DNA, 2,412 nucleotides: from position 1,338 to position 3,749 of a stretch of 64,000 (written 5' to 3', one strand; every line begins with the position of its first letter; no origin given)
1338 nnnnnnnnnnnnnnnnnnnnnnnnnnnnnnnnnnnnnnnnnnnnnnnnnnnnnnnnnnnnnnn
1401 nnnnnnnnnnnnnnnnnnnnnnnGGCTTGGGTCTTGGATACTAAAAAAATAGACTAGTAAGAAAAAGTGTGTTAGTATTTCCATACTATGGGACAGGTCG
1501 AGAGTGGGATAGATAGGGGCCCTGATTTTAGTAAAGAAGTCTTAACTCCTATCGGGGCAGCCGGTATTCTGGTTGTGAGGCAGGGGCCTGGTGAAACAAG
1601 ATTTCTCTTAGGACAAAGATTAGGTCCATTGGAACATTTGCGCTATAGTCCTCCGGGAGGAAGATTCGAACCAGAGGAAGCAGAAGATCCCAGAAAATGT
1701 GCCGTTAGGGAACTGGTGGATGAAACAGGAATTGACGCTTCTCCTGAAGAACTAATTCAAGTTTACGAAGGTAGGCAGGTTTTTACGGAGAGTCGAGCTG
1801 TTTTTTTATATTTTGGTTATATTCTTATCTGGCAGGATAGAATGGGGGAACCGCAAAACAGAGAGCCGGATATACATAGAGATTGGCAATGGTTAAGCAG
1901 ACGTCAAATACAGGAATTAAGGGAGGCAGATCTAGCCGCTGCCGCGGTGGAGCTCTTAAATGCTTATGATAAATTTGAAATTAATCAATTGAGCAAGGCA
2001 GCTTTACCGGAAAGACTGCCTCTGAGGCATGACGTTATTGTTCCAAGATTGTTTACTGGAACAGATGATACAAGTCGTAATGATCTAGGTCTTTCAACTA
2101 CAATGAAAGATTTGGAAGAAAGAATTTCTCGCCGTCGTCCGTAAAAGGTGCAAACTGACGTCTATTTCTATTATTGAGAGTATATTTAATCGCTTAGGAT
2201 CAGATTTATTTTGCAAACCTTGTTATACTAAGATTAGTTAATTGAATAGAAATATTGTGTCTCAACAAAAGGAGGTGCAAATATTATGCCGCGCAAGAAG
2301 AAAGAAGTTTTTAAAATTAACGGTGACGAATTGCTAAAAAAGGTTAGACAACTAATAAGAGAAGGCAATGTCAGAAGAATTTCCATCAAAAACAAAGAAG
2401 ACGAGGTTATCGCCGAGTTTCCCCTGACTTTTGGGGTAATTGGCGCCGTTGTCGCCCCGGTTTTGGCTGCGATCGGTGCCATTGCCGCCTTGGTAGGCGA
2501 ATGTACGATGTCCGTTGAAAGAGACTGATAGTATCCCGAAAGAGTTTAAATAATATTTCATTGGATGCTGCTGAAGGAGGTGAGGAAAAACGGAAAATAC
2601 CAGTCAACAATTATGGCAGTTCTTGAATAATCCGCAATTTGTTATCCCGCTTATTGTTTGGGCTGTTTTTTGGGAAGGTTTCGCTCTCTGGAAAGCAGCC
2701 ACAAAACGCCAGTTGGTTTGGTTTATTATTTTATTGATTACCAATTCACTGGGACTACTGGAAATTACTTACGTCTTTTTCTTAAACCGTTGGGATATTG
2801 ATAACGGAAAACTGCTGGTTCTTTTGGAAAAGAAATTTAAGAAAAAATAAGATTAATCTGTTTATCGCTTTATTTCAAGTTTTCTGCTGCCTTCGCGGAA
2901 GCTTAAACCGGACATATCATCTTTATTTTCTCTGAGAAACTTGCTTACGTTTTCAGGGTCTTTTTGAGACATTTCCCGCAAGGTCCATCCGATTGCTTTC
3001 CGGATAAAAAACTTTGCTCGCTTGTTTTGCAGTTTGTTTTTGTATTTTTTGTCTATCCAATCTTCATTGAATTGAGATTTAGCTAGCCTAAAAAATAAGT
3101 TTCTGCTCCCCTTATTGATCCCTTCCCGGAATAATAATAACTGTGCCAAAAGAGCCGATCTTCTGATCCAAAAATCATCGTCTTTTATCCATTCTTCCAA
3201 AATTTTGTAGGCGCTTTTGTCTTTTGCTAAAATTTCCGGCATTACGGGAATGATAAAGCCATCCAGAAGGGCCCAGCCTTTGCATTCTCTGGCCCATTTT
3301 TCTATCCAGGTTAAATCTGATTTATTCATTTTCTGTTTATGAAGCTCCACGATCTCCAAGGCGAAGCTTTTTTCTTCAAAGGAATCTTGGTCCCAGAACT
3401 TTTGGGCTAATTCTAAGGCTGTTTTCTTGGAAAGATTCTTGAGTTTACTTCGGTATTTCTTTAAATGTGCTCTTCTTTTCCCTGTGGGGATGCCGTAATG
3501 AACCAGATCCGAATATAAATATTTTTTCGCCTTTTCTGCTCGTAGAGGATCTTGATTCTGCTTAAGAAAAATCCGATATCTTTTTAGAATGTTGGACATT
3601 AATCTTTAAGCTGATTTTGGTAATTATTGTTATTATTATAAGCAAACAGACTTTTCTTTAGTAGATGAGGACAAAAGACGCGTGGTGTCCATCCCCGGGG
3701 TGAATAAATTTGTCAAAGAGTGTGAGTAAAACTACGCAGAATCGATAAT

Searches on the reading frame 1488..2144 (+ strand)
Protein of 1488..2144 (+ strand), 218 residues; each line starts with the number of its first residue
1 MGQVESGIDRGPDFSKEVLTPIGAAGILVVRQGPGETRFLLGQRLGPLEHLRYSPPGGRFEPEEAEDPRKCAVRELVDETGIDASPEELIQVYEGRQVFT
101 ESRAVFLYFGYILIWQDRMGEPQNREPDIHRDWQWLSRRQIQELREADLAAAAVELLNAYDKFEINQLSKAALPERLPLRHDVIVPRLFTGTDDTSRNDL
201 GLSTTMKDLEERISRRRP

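Call 34: search_protein_families(library=pfam, proteins=[window:1488-2144:+], max_evalue=0.001)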
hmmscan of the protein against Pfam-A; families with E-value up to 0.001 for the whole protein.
window:1488-2144:+ (218 aa): 1 family
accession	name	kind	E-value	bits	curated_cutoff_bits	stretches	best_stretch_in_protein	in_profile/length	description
PF00293.34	NUDIX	-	2.1e-13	50.9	21.1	1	24-147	5-124/134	NUDIX domain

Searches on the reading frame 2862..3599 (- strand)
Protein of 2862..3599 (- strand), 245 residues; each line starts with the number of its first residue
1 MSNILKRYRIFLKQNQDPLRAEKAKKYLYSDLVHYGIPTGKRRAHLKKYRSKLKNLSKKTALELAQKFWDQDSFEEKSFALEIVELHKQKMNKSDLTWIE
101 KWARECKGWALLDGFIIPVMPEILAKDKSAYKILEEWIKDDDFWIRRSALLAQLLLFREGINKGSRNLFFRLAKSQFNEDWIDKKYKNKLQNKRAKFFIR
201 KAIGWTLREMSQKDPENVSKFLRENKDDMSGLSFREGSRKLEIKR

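Call 34: search_protein_families(library=pfam, proteins=[window:2862-3599:-], max_evalue=0.001)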
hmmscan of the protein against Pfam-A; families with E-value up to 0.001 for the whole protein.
window:2862-3599:- (245 aa): 1 family
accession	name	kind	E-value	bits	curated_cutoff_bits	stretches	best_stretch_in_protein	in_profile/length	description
PF08713.17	DNA_alkylation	-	3e-45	154.9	21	1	12-241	5-213/213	DNA alkylation repair enzyme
